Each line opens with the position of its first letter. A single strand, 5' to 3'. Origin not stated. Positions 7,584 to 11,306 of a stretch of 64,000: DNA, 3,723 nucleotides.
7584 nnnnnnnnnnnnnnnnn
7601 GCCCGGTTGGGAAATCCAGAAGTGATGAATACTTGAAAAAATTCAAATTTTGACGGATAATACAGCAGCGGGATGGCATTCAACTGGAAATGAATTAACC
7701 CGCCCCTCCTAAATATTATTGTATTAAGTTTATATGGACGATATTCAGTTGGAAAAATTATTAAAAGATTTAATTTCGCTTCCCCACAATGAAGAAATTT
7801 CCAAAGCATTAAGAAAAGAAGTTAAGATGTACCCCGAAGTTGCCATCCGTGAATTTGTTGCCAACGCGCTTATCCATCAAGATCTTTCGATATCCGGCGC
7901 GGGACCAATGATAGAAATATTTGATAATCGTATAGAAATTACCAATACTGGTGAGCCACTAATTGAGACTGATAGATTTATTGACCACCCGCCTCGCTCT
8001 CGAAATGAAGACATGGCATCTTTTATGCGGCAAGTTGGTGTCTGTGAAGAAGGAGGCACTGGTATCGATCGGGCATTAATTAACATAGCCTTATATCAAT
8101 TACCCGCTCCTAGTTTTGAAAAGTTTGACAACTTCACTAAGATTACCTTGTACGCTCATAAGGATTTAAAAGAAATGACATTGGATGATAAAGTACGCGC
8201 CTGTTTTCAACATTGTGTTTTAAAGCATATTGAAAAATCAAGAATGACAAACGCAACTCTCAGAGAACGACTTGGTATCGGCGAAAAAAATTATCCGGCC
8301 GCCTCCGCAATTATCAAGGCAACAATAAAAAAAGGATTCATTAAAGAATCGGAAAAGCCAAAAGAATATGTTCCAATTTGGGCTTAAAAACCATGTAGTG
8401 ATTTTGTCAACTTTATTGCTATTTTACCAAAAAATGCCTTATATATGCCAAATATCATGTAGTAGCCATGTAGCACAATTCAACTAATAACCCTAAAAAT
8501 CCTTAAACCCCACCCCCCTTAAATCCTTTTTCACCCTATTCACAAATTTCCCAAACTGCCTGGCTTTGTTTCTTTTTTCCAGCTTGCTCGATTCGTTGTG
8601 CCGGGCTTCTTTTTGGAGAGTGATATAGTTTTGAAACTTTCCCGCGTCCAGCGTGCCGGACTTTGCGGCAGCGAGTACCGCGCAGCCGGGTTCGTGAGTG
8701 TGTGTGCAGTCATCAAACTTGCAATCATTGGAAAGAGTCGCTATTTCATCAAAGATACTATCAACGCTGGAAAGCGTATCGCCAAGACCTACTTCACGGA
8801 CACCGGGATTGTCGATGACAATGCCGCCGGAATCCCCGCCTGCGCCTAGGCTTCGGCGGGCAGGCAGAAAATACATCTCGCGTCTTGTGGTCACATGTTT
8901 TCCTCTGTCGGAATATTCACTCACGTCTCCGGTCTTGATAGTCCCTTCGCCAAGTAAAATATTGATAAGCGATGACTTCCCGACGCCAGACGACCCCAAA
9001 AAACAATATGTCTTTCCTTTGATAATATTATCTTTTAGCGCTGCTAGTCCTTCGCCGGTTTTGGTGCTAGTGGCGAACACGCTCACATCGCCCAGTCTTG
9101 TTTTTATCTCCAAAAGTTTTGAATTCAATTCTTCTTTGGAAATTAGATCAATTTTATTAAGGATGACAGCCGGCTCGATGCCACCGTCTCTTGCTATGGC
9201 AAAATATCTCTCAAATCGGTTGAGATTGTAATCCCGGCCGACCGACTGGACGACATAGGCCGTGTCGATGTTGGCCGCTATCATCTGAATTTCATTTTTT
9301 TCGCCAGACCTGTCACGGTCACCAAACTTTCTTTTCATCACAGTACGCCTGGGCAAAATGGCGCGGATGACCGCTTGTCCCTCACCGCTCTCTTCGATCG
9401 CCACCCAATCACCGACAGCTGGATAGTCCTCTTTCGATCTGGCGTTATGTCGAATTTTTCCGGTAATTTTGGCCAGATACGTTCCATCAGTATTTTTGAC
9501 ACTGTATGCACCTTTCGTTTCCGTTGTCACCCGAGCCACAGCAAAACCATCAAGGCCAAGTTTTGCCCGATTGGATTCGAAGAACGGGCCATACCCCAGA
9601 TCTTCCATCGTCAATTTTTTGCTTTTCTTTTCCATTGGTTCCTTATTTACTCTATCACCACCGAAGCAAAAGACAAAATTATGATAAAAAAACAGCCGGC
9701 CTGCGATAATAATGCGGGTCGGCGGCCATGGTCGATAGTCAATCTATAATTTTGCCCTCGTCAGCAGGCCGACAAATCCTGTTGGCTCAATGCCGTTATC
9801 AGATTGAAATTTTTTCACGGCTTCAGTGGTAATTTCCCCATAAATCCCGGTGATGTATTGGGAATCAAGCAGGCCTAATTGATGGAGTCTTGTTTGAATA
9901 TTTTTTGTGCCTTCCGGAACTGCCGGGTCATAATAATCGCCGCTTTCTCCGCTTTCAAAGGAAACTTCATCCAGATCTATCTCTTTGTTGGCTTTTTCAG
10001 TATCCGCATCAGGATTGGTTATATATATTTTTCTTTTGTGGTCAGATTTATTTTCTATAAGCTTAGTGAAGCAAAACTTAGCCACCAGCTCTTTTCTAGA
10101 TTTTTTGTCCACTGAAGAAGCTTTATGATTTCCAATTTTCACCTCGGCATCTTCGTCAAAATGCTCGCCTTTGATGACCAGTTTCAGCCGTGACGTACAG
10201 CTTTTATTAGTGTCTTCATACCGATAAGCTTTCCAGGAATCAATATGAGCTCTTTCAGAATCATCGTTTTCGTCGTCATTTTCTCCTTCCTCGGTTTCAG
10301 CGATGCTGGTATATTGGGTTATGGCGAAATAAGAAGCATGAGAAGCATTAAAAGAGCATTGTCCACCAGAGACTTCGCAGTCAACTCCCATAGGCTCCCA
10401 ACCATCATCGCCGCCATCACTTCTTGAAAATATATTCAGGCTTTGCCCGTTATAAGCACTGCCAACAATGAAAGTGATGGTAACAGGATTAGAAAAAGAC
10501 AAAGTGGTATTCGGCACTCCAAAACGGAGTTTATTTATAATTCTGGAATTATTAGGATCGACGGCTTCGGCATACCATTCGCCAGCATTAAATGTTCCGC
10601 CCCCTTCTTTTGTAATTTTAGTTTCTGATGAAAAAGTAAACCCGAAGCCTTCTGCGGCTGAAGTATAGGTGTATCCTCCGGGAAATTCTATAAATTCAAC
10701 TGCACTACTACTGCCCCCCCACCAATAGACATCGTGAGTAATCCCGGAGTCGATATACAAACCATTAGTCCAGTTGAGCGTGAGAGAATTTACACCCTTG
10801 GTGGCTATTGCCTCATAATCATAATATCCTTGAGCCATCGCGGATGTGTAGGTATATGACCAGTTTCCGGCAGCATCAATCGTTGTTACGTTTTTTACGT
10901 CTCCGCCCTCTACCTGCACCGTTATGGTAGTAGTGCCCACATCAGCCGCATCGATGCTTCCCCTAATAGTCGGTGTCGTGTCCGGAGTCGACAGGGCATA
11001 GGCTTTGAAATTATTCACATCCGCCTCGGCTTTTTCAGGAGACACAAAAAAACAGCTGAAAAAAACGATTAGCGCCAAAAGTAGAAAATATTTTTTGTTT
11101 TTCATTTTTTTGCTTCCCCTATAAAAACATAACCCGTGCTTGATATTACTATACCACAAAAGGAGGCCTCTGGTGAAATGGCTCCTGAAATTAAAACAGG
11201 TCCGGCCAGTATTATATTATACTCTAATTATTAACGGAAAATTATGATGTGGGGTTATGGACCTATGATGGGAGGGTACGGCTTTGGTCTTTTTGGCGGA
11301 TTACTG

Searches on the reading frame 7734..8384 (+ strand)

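Call 21: search_protein_families(library=pfam, proteins=[window:7734-8384:+], max_evalue=0.000001)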
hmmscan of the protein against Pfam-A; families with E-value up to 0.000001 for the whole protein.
window:7734-8384:+ (217 aa): 1 family
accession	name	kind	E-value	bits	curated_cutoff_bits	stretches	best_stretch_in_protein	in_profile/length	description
PF13749.12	HATPase_c_4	-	1.9e-18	66.7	26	1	55-139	1-89/89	Putative ATP-dependent DNA helicase recG C-terminal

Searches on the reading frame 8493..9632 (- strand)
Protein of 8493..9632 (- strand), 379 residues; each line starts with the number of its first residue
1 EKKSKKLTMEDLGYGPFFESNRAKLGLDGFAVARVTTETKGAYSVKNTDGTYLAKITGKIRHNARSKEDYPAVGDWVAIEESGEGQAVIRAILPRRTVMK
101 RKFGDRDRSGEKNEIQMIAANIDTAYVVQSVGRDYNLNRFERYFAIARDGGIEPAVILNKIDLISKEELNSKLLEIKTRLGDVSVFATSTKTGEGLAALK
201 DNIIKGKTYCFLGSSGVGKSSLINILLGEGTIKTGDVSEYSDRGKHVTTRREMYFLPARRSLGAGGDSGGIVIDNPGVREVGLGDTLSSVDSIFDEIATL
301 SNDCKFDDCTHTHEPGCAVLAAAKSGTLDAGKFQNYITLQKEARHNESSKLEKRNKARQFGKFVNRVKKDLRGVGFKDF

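Call 21: search_protein_families(library=pfam, proteins=[window:8493-9632:-], max_evalue=0.000001)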
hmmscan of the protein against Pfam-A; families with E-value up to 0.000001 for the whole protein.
window:8493-9632:- (379 aa): 2 families
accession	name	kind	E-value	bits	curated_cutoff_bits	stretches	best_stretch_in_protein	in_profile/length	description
PF03193.22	RsgA_GTPase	-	1.4e-42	145.9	30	1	93-283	2-173/174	RsgA GTPase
PF16745.11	RsgA_N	-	3.7e-07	30.2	27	1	35-89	4-54/54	RsgA N-terminal domain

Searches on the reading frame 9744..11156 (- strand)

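Call 21: search_protein_families(library=pfam, proteins=[window:9744-11156:-], max_evalue=0.000001)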
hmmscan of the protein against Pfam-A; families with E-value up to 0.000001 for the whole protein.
window:9744-11156:- (470 aa): 2 families
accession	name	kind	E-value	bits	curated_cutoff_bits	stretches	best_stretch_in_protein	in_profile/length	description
PF01471.23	PG_binding_1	-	6.4e-14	52.3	23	1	416-470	4-57/57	Putative peptidoglycan binding domain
PF19077.6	Big_13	-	8.3e-07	29.9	27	0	57-119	24-84/102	Bacterial Ig-like domain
